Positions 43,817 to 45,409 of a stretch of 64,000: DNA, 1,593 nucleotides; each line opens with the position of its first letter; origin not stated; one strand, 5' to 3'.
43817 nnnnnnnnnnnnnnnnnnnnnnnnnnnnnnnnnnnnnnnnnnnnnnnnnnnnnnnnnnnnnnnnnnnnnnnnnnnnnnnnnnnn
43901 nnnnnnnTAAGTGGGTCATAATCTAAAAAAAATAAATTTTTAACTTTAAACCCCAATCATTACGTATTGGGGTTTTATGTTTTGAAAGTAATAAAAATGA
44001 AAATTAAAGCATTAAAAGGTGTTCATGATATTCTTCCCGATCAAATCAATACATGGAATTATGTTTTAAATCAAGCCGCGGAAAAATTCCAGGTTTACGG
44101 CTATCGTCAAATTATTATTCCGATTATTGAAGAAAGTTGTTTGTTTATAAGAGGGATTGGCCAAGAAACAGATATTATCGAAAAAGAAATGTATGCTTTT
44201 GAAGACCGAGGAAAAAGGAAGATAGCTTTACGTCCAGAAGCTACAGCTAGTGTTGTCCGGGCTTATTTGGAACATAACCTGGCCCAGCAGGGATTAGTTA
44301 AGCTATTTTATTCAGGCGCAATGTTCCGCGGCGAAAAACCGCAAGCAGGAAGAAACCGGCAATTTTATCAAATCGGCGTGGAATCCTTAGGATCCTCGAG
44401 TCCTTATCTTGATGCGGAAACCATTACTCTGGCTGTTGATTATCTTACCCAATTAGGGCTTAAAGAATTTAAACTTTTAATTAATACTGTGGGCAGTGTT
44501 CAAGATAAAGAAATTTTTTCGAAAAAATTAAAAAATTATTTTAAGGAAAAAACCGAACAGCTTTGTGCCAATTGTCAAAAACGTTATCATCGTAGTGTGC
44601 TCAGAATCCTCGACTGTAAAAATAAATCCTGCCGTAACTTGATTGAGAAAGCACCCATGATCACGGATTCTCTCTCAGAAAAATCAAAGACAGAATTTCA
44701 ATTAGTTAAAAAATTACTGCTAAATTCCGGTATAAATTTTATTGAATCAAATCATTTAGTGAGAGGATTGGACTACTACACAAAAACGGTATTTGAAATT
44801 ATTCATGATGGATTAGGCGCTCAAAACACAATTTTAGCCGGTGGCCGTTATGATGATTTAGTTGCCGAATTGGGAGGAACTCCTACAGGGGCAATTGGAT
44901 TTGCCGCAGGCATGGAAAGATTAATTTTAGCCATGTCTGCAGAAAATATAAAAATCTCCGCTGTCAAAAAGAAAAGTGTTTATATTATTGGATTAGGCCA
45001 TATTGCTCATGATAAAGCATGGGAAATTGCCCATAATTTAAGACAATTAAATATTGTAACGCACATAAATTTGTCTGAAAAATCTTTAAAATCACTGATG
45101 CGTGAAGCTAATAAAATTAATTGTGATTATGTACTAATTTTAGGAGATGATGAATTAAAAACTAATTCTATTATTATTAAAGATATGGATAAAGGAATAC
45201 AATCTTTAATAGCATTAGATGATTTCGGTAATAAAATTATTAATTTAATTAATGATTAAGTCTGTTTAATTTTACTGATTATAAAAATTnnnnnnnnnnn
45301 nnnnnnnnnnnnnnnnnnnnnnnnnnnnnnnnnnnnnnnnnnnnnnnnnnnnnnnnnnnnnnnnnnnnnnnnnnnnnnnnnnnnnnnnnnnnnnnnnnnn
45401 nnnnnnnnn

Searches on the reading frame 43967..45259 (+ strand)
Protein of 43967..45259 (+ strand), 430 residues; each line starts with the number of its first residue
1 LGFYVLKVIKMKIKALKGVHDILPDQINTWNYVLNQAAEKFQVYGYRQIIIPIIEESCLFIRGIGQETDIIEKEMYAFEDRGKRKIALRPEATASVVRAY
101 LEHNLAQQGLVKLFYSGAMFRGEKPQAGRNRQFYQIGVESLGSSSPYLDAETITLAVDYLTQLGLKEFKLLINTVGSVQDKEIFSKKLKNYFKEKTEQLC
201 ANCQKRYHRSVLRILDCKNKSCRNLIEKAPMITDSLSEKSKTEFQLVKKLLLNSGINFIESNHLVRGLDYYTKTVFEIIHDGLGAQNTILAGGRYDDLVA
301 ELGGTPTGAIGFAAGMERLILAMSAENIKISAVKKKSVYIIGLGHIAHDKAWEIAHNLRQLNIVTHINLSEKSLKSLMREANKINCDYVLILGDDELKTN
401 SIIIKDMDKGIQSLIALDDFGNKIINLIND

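Call 49: search_protein_families(library=pfam, max_evalue=0.00001, proteins=[window:43967-45259:+])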
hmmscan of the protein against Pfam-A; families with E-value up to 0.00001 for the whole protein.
window:43967-45259:+ (430 aa): 3 families
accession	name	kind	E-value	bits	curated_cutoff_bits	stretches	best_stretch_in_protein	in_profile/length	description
PF13393.11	tRNA-synt_His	-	2.9e-48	165.2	25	1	18-319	1-308/308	Histidyl-tRNA synthetase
PF00587.30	tRNA-synt_2b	-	6e-13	49.7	29.3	1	76-325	1-177/179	tRNA synthetase class II core domain (G, H, P, S and T)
PF03129.25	HGTP_anticodon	-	6.1e-13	49.2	21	1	338-426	2-93/94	Anticodon binding domain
